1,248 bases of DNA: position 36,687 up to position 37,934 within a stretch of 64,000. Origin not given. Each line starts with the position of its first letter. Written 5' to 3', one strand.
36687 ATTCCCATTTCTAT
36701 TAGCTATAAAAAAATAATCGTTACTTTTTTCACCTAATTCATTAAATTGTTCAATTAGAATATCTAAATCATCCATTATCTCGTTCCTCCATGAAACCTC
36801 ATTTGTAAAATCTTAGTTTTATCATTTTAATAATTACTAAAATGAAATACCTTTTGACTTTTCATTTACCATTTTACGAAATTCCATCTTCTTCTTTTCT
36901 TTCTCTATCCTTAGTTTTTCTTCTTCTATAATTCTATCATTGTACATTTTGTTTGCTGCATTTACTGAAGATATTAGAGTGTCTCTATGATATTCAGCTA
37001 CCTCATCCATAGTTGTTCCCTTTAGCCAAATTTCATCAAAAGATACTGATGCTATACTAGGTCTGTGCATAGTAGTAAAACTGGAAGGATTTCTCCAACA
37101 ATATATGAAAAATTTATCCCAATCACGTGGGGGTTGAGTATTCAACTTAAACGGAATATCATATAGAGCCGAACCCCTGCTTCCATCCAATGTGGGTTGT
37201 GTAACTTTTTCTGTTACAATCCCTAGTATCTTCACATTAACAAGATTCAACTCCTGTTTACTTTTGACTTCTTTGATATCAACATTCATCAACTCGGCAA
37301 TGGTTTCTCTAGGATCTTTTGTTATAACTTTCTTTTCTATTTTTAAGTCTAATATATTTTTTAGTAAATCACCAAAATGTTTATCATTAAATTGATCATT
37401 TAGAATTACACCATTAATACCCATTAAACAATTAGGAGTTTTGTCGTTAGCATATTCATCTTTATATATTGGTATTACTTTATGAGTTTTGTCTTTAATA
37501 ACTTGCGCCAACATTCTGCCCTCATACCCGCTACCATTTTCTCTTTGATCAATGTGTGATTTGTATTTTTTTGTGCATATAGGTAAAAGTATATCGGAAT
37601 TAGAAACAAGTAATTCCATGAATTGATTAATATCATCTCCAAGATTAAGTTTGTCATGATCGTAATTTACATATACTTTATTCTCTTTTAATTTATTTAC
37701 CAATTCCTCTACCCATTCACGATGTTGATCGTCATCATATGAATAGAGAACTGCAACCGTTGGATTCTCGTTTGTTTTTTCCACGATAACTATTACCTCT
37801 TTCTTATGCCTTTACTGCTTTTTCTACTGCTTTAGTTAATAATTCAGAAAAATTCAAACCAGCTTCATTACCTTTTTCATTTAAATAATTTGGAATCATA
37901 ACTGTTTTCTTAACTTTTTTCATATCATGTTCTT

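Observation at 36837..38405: A TIR-like domain protein followed directly by a complete hicA-hicB toxin-antitoxin pair inside a lytic-phage accessory block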

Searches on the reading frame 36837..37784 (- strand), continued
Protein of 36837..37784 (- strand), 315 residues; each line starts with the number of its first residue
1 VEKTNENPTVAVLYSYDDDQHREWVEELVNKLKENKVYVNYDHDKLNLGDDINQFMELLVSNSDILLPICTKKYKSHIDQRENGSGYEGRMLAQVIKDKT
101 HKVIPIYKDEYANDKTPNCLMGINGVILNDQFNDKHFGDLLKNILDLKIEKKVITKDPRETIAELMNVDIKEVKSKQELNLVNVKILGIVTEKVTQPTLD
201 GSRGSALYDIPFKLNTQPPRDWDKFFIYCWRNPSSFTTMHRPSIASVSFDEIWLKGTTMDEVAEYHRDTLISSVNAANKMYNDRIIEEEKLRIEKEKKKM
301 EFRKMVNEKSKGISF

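Call 50: find_related_loci(query=A1, collection=genome_contigs, flank=4000)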
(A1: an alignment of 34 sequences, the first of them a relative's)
Query A1 (315 aa) in genome_contigs; peptide patterns used: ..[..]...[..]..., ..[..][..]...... (x = any residue, [..] = any of these).
200 stretches matched a pattern; 176 encode a relative of the query (tblastn E <= 1e-3); the best 80 are kept; 80 distinct loci.
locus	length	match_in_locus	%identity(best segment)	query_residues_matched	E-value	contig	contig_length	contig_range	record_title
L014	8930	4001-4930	48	6-315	7e-99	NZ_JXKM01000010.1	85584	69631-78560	Enterococcus devriesei strain DSM 22802 Scaffold10, whole genome shotgun sequence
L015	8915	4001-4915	45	10-315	1e-89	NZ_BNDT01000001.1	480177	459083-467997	Lactococcus taiwanensis strain NBRC 109049 contig1, whole genome shotgun sequence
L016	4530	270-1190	39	10-315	1e-64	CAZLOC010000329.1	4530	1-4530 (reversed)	MAG TPA_asm: uncultured Anaerolineaceae bacterium isolate binchicken_co234_131 genome assembly, contig: NODE_22725_lengt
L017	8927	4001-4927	39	10-313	2e-63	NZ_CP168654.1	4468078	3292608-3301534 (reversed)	Rossellomorea sp. FM04394 chromosome, complete genome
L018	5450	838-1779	36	2-315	3e-63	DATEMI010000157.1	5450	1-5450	MAG TPA_asm: Terriglobales bacterium isolate SMAG_U8938 k141_1422868, whole genome shotgun sequence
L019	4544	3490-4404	39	8-315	3e-63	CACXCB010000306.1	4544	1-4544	MAG: uncultured Erysipelotrichaceae bacterium isolate RUG11122 genome assembly, contig: RUG11122_asm_306, whole genome s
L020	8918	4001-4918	35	12-315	9e-63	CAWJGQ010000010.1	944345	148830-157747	MAG: uncultured Acidobacteriota bacterium isolate MFD04463.bin.1.255 genome assembly, contig: contig_4993, whole genome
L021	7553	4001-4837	41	1-279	3e-62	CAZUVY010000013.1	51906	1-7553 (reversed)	MAG TPA_asm: uncultured Faecalimonas sp. isolate SRP350583_co2_120 genome assembly, contig: NODE_761_length_51906_cov_22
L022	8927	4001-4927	37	9-315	2e-62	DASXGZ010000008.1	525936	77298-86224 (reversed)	MAG TPA_asm: Candidatus Angelobacter sp. isolate SMAG_U5179 k141_3723567, whole genome shotgun sequence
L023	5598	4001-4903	37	10-315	5e-62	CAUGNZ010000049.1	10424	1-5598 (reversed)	MAG TPA_asm: uncultured Collinsella sp. isolate SRR16279966_bin.22_MetaWRAP_v1.3_MAG genome assembly, contig: ERZ1928956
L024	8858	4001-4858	40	10-299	9e-62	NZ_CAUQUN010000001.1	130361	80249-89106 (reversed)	MAG: uncultured Granulicatella sp. isolate ERR9968936_bin.56_MetaWRAP_v1.3_MAG ERZ21616090.85, whole genome shotgun sequ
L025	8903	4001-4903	37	10-315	9e-62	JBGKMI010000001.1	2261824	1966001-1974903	MAG: Collinsella sp. isolate D5132bin16 contig_1, whole genome shotgun sequence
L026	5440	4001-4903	37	10-315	1e-61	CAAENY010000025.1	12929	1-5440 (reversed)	MAG TPA_asm: uncultured Collinsella sp., isolate HGM04148, WGS project CAAENY010000000 data, contig: ERS537329_74_k99_49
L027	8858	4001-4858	42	8-304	2e-61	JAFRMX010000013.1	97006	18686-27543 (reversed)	MAG: Oscillospiraceae bacterium isolate RGIG2615 Goat_Omasum-1__c348385, whole genome shotgun sequence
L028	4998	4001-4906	39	4-307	2e-61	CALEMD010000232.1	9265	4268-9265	MAG TPA_asm: uncultured Erysipelotrichaceae bacterium isolate SRR1562007_bin.138_CONCOCT_v1.1_MAG genome assembly, conti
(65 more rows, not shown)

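Call 54: predict_structure(alignment_id=A1)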
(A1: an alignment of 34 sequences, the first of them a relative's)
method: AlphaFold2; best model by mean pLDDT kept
length: 315 residues; sequences in the alignment: 34
mean_pLDDT: 83.5   pTM: 0.48
mean pLDDT of the five models: 83.5, 82.2, 82.1, 82.0, 80.6
residues with pLDDT >= 90: 114; 70-90: 161; 50-70: 23; < 50: 17
segments of 3 or more residues with pLDDT < 50: 1-4, 43-48, 148-154
pLDDT, mean of each block of 10 residues (from residue 1): 61 88 91 89 52 77 90 88 73 85 89 89 87 83 70 57 78 78 92 85 75 95 96 86 94 93 90 94 90 88 90 76
secondary structure, 60 per line:
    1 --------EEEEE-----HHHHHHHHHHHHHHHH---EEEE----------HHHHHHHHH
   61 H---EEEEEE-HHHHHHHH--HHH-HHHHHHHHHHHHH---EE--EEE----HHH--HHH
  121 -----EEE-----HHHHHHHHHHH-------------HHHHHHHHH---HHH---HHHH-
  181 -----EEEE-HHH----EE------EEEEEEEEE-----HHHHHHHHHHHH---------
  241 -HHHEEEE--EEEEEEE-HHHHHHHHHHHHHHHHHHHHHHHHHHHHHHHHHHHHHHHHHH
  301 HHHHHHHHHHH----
elements in order: E9-13 H19-34 E38-41 H52-61 E65-70 H72-79 H86-98 E106-108 E126-128 H134-144 H158-166 H176-179 E186-189 E206-214 H220-231 E245-248 E251-257 H259-311

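Call 57: fold_search(model_id=the predicted structure, library=pdb)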
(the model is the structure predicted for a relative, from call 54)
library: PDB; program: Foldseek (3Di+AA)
matches with E <= 10: 1727; with E <= 0.001: 23
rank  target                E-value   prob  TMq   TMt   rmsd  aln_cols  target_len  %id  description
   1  5y8e                  1.0e-06  1.00  0.37  0.70   3.6       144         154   30  Crystal Structure of a prokaryotic SEFIR domain (released 2018-04-04)
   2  5y8f_A                4.1e-06  1.00  0.37  0.75   3.8       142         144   32  Crystal Structure of a prokaryotic SEFIR domain (released 2018-04-04)
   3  4c6t_B                6.8e-05  1.00  0.33  0.57   5.4       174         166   17  Crystal structure of the RPS4 and RRS1 TIR domain heterodimer (released 2014-05-28)
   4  4c6r_A                7.6e-05  1.00  0.30  0.54   5.8       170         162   16  Crystal structure of the TIR domain from the Arabidopsis Thaliana disease resistance protein RPS4 (released 2014-05-28)
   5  4c6t_D                7.6e-05  1.00  0.26  0.47  12.4       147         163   20  Crystal structure of the RPS4 and RRS1 TIR domain heterodimer (released 2014-05-28)
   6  8qlp_E                8.6e-05  1.00  0.34  0.27  19.7       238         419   18  CryoEM structure of the RNA/DNA bound SPARTA (BabAgo/TIR-APAZ) tetrameric complex (released 2024-01-31)
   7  4lqc_B                1.9e-04  1.00  0.29  0.59   5.1       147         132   16  The crystal structures of the Brucella protein TcpB and the TLR adaptor protein TIRAP show structural differences in m (released 2013-12-04)
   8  7jlx_A                2.4e-04  1.00  0.27  0.48  13.9       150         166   17  Structure of the activated Roq1 resistosome directly recognizing the pathogen effector XopQ (TIR domains) (released 2020-12-02)
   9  3h16_D                2.7e-04  1.00  0.29  0.60   5.0       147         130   16  Crystal structure of a bacteria TIR domain, PdTIR from Paracoccus denitrificans (released 2009-06-16)
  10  7uxr_A                3.1e-04  1.00  0.31  0.60   5.5       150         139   16  Crystal structure of the BtTir TIR domain (released 2022-09-07)
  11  8i87_C                3.3e-04  1.00  0.32  0.25  29.2       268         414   15  Cryo-EM structure of TIR-APAZ/Ago-gRNA-DNA complex (released 2023-07-19)
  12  3h16_B                4.0e-04  1.00  0.31  0.62   4.8       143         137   17  Crystal structure of a bacteria TIR domain, PdTIR from Paracoccus denitrificans (released 2009-06-16)
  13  4lzp_D                4.0e-04  1.00  0.28  0.57   5.2       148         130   16  Structure of the TIR domain of the immunosuppressor BtpA from Brucella (released 2013-11-06)
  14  7uxu_A                4.8e-04  1.00  0.34  0.71   3.9       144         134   19  CryoEM structure of the TIR domain from AbTir in complex with 3AD (released 2022-09-07)
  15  8qlp_M                5.1e-04  1.00  0.34  0.27  23.8       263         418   17  CryoEM structure of the RNA/DNA bound SPARTA (BabAgo/TIR-APAZ) tetrameric complex (released 2024-01-31)
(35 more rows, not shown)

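Call 95: search_protein_families(library=padloc, proteins=[L002:4968-5969:+, L005:7907-8791:+, L007:7052-8857:+, L002:7020-8564:+], max_evalue=0.001)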
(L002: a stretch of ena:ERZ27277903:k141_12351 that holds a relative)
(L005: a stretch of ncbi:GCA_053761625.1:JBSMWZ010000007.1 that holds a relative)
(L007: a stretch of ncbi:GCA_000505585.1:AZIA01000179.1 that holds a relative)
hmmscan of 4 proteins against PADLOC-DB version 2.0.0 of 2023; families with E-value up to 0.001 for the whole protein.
L002:4968-5969:+ (333 aa): 41 families (the best 25 are shown)
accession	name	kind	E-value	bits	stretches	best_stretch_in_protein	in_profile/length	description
PDLC02952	RT_VI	-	1.2e-67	226.2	1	8-296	3-275/279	-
PDLC02946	RT_III-A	-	3.9e-42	142.6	1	11-303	34-323/330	-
PDLC02943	RT_III-A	-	3.3e-41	139.3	1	13-310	24-320/322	-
PDLC02941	RT_II-A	-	1e-39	134.6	1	6-315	8-303/309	-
PDLC02955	RT_X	-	9.6e-35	118.3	1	27-288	17-264/272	-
PDLC02942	RT_III-A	-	8.4e-33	111.9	1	6-311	37-340/341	-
PDLC02956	RT_XIII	-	1.7e-32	111.1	1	42-322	151-437/469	-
PDLC02948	RT_IX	-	2.8e-31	106.8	1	24-260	60-291/317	-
PDLC02945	RT_III-A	-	1.2e-30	104.8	1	16-301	45-352/362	-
PDLC02944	RT_III-A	-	1.6e-30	104.8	1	85-315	120-375/597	-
PDLC03739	RT_Ec107-like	-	2.9e-30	103.7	1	11-302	29-301/307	retron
PDLC02959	RT-Protease_XI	-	3.6e-30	103.4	1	7-288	4-299/510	single gene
PDLC02960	RT-Protease_XI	-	4.7e-30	103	1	10-279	5-279/506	single gene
PDLC02962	RT-TIR_XII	-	1e-29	101.7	1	5-255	8-267/478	single gene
PDLC02961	RT-TIR_XII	-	2.6e-29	100.5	1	10-321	13-340/475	single gene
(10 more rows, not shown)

L005:7907-8791:+ (294 aa): 37 families (the best 25 are shown)
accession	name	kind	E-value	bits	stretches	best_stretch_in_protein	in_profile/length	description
PDLC02952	RT_VI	-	2.4e-79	264.5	1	9-281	1-276/279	-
PDLC02960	RT-Protease_XI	-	9e-34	115.3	1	11-262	3-268/506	single gene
PDLC02946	RT_III-A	-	2e-33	113.9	1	15-266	35-288/330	-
PDLC02959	RT-Protease_XI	-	2.1e-33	114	1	11-262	5-271/510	single gene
PDLC02951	RT_V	-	7.3e-32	109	1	18-262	15-273/385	-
PDLC02943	RT_III-A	-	1.5e-31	107.5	1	14-267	22-278/322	-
PDLC02942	RT_III-A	-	3e-31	106.8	1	14-266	42-296/341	-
PDLC02941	RT_II-A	-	9.9e-31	105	1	19-291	18-296/309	-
PDLC02961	RT-TIR_XII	-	4.4e-30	103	1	5-263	5-279/475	single gene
PDLC02962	RT-TIR_XII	-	9.2e-30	101.9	1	6-262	6-276/478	single gene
PDLC02967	RT-Toprim_I-C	-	1.1e-28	98.4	1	11-277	3-297/549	single gene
PDLC02965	RT-Toprim_I-C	-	1.7e-28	97.8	1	31-253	19-245/529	single gene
PDLC02968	RT-Toprim_I-C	-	1.8e-28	97.7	1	31-252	19-244/529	single gene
PDLC03739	RT_Ec107-like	-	2.8e-27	93.8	1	33-267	31-265/307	retron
PDLC02947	RT_IV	-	5.7e-27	92.8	1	15-272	11-287/386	-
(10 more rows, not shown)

L007:7052-8857:+ (601 aa): 51 families (the best 25 are shown)
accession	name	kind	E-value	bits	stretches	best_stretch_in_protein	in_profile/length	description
PDLC03743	AbiK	-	1.2e-200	666.3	1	1-591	7-545/546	DRT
PDLC02348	AbiK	-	2.6e-195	648.7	1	1-591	7-543/544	AbiK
PDLC03748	Drt6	-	7.5e-57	191.3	1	67-341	34-309/511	DRT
PDLC02177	Drt4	-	5.7e-47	158.6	1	52-327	23-311/541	-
PDLC03752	Drt4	-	1.5e-45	154.3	1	48-405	26-373/467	DRT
PDLC03769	RT_UG30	-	1.5e-45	153.7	1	66-360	32-337/493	DRT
PDLC02178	Drt4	-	4.7e-43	145.9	1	42-442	15-440/506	-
PDLC02179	Drt4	-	5.7e-41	139.1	1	52-322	24-299/542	-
PDLC03770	RT_UG31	-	8.9e-37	125.3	1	58-581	19-443/456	DRT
PDLC02180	Drt4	-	2.5e-36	123.7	1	76-355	58-347/532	-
PDLC03784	Drt3b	-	7.7e-35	118.8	1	155-558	172-571/604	DRT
PDLC03751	RT_UG14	-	4.5e-28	96.3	1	63-300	50-310/493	DRT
PDLC03744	AbiP2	-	2.2e-26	90.8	1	52-400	41-387/489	DRT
PDLC03783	Drt8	-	2.4e-24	84.6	1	121-478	105-431/493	DRT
PDLC02176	Drt3b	-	3.6e-23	80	1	154-302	182-343/651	-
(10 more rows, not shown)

L002:7020-8564:+ (514 aa): 0 families

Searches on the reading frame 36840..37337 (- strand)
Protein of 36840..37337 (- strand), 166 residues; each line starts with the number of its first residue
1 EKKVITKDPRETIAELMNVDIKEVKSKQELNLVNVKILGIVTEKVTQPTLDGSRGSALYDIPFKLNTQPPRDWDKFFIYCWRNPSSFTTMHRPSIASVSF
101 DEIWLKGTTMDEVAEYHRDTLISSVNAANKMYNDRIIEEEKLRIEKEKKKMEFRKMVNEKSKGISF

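Call 85: search_solved_structures(query=A6, max_evalue=1, show_alignments=2)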
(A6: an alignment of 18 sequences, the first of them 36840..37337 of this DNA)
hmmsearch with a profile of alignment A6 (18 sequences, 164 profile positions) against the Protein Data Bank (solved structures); distinct sequences matched with E-value up to 1: 3.
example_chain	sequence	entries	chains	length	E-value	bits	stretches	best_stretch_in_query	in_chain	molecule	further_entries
5iri_A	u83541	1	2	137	0.049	16.2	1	44-73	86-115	Serine/threonine-protein kinase BRSK1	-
9e5c_2i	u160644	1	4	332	0.28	13.7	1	85-147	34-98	Radial spoke protein 3, putative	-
3bqw_A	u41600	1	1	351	0.59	12.7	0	76-111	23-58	Putative capsid protein of prophage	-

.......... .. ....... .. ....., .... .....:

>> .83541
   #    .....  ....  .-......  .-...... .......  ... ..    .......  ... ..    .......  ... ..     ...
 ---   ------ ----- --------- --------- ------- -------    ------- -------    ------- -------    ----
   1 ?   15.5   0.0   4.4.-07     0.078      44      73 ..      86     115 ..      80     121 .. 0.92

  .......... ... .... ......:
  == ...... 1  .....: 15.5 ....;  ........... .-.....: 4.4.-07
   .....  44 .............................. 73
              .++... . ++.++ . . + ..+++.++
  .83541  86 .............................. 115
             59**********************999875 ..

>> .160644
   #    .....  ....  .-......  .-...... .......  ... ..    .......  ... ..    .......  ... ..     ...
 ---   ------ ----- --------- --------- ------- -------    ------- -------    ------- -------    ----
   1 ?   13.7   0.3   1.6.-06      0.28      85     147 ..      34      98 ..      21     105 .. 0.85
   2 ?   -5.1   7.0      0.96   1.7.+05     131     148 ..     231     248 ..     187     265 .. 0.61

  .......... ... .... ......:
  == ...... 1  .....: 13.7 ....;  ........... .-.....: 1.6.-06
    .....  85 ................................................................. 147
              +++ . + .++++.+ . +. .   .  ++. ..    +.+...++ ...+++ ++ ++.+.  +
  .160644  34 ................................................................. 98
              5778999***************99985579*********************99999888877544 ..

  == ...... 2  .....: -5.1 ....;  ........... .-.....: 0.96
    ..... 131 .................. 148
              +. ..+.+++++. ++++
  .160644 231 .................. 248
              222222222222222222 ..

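Call 90: predict_structure(alignment_id=A6)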
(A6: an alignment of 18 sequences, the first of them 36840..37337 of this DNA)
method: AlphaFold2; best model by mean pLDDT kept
length: 166 residues; sequences in the alignment: 18
mean_pLDDT: 88.6   pTM: 0.78
mean pLDDT of the five models: 88.6, 88.5, 88.2, 87.9, 87.0
residues with pLDDT >= 90: 113; 70-90: 39; 50-70: 9; < 50: 5
segments of 3 or more residues with pLDDT < 50: 1-5
pLDDT, mean of each block of 10 residues (from residue 1): 57 85 82 95 89 70 97 96 90 95 95 93 96 94 93 94 85
secondary structure, 60 per line:
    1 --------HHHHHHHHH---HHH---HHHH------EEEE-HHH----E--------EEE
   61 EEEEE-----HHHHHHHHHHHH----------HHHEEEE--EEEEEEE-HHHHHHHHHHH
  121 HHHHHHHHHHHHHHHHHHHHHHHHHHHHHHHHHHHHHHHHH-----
elements in order: H9-17 H27-30 E37-40 E58-65 H71-82 E96-99 E102-108 H110-161
